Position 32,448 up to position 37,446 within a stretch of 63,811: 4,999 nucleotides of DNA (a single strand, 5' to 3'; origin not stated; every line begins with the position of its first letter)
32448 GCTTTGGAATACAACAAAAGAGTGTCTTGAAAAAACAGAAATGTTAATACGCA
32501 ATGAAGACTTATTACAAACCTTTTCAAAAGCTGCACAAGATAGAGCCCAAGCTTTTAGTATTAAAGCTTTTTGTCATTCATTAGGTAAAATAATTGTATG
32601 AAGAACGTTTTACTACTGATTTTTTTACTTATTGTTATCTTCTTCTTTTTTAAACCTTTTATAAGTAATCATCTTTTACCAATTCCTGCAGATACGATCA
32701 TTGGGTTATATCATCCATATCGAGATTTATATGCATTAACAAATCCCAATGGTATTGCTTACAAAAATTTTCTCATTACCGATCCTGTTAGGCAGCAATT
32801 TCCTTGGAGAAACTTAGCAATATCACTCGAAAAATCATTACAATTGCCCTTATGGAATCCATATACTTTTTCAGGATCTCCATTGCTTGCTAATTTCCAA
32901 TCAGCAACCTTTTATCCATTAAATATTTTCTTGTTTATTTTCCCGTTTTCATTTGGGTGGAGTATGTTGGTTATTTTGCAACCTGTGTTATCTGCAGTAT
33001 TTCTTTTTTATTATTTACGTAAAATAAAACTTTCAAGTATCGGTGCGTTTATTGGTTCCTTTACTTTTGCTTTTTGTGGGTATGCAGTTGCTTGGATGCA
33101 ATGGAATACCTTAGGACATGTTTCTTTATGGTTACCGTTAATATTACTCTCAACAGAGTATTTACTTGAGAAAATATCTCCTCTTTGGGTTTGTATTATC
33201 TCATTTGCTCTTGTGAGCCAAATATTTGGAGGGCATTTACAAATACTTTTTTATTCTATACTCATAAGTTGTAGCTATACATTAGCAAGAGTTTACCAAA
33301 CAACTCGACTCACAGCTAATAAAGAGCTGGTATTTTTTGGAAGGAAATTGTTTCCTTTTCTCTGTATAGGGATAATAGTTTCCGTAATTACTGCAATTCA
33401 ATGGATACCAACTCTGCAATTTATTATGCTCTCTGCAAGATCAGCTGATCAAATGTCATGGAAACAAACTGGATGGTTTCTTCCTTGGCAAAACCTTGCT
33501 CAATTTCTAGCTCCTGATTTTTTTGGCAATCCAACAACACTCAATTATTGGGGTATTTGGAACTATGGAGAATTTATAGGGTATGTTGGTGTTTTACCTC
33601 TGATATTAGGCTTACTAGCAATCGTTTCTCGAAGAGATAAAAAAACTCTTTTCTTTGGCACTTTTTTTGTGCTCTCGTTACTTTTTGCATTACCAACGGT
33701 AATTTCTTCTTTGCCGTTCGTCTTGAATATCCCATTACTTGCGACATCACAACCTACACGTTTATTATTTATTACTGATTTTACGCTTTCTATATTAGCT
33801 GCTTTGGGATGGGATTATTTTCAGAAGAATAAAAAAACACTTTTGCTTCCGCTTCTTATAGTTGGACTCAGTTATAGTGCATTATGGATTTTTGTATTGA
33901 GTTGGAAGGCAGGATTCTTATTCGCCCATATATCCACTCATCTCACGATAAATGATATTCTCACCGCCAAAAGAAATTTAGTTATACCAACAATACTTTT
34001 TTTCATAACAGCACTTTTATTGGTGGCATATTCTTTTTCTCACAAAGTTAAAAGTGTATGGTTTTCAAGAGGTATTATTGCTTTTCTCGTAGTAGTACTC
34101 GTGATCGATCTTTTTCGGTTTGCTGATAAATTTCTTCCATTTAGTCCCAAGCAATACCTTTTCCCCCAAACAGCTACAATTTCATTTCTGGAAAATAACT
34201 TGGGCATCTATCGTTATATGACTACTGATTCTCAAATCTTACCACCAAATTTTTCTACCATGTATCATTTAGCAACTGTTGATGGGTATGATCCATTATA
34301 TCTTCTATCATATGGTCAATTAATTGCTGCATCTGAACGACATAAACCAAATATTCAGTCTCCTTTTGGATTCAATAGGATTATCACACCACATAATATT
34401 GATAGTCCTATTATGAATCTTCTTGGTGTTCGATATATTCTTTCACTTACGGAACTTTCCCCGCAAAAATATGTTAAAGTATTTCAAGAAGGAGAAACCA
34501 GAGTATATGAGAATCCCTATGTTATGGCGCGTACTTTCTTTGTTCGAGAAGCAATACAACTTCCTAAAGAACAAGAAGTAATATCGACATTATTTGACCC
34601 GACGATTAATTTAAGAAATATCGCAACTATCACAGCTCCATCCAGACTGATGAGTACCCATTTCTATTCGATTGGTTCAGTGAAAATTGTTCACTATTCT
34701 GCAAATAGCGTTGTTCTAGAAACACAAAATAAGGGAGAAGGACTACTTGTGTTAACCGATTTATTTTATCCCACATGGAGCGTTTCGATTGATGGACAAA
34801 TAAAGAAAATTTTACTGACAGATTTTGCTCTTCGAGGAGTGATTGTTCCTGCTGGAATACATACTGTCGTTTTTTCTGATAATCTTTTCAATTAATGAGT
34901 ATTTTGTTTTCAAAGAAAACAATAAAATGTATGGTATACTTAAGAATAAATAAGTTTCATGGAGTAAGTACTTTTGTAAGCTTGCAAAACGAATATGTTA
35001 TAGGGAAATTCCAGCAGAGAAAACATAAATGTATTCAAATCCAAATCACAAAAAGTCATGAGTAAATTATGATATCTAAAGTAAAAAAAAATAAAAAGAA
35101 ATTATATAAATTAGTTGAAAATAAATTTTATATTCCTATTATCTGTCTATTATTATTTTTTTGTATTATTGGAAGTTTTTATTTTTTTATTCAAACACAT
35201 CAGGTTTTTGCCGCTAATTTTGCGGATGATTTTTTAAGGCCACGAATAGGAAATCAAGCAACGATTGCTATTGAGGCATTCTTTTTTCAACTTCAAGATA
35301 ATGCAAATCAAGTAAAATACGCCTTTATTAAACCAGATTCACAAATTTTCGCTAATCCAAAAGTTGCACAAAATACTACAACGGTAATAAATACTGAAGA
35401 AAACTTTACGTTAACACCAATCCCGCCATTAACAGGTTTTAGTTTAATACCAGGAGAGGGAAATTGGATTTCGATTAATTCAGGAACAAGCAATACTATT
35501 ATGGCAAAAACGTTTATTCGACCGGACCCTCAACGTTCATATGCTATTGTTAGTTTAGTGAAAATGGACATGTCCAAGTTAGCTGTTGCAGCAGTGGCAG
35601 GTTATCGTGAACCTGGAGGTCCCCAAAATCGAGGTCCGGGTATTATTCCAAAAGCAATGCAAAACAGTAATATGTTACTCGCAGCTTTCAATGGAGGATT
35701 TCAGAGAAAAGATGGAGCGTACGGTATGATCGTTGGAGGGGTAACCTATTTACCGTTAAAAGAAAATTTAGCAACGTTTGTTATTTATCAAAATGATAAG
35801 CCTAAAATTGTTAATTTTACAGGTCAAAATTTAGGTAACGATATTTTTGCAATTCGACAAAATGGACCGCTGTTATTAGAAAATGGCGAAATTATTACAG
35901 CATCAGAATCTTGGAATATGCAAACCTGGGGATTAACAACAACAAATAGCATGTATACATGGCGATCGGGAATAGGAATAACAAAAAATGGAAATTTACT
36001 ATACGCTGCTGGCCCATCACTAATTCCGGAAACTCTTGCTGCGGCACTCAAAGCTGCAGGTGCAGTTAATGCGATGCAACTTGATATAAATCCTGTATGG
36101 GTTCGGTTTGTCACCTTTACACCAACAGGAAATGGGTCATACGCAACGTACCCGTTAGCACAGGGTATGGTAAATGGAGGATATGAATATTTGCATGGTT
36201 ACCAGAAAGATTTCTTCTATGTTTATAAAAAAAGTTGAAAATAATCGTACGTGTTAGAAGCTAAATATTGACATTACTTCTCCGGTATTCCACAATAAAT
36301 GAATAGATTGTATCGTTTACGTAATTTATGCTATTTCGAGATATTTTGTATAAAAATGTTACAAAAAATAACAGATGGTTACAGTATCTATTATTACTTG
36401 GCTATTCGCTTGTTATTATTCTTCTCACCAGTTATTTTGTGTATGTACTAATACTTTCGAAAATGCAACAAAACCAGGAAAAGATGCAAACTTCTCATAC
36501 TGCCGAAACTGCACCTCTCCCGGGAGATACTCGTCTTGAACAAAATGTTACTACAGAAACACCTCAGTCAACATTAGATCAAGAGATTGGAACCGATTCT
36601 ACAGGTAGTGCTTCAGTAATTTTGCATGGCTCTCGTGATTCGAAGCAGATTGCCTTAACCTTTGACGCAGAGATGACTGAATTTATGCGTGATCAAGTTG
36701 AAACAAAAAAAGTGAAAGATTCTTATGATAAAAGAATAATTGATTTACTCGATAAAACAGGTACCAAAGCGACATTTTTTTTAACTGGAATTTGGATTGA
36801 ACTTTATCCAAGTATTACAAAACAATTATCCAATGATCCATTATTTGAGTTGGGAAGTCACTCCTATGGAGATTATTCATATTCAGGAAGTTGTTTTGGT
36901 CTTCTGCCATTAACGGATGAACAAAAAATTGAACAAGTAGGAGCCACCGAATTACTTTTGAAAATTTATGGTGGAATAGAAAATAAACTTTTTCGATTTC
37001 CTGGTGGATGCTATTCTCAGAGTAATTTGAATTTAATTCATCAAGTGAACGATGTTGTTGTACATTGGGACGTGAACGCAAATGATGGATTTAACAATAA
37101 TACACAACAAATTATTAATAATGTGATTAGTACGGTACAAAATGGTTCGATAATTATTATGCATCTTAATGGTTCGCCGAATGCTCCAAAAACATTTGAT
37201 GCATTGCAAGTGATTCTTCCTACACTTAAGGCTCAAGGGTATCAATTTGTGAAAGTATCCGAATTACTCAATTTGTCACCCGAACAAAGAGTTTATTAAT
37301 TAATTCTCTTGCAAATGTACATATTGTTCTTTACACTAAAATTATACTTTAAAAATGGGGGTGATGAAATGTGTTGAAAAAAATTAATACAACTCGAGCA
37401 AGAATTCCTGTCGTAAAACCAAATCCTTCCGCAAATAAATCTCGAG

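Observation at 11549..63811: Half of the window is GT-C-type membrane glycosyltransferase paralogs: 19 genes from at least four families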

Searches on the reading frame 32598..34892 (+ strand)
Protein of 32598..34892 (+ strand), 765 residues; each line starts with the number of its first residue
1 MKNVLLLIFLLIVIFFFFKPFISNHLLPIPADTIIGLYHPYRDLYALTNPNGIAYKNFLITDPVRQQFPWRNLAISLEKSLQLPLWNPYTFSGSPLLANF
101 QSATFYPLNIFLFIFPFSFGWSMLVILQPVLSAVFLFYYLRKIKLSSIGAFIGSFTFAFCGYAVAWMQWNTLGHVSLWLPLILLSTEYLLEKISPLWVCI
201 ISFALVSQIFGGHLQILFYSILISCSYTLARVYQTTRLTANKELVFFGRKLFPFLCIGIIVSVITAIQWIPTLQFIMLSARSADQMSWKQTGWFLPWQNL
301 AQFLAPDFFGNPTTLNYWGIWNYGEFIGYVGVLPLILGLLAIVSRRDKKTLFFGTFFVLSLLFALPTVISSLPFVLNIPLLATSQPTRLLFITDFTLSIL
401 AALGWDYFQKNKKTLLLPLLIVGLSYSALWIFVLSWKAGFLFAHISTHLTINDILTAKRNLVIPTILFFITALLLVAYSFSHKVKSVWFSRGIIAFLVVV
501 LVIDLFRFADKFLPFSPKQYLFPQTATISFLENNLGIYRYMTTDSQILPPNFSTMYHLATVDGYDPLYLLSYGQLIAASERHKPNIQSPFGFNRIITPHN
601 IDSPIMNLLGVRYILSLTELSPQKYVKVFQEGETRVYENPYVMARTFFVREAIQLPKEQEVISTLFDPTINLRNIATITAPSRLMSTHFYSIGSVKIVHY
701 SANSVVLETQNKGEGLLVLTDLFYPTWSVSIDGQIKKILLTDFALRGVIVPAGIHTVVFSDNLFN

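Call 5: search_protein_families(library=pfam, proteins=[window:32598-34892:+], max_evalue=0.01)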
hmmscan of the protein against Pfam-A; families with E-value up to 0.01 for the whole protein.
window:32598-34892:+ (765 aa): 1 family
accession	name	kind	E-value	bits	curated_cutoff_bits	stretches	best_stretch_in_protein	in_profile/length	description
PF09586.16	YfhO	-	1.2e-17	64.1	28.5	1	107-502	75-435/835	Bacterial membrane protein YfhO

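Call 57: search_protein_families(library=ncbifam, proteins=[window:32598-34892:+], max_evalue=0.001)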
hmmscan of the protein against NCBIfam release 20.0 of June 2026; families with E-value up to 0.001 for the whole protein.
window:32598-34892:+ (765 aa): 0 families

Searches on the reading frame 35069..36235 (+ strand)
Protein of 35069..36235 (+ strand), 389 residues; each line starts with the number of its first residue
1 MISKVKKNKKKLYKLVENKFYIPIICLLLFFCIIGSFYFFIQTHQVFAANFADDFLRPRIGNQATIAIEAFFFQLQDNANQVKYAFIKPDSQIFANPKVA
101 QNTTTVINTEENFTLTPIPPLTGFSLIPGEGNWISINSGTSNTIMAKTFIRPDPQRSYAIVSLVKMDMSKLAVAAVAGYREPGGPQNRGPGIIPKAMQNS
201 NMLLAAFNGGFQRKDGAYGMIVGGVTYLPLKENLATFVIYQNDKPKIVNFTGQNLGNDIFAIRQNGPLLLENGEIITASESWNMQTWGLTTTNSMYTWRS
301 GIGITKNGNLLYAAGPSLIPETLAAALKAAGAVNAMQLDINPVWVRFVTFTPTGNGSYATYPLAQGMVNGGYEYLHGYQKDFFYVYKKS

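Call 5: search_protein_families(library=pfam, proteins=[window:35069-36235:+], max_evalue=0.01)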
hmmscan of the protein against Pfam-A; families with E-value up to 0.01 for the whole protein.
window:35069-36235:+ (389 aa): 1 family
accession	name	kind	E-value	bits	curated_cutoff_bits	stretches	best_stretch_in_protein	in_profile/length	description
PF09992.14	NAGPA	-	4.2e-08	34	25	1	204-339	4-137/169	Phosphodiester glycosidase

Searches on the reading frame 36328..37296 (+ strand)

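Call 5: search_protein_families(library=pfam, proteins=[window:36328-37296:+], max_evalue=0.01)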
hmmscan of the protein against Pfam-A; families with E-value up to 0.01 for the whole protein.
window:36328-37296:+ (323 aa): 2 families
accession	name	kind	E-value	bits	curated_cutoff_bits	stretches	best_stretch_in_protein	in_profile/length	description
PF01522.26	Polysacc_deac_1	-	5.1e-17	62.4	23.1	1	102-239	3-118/124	Polysaccharide deacetylase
PF04748.18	Polysacc_deac_2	-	0.001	18.6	27.5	1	271-314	173-212/212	Divergent polysaccharide deacetylase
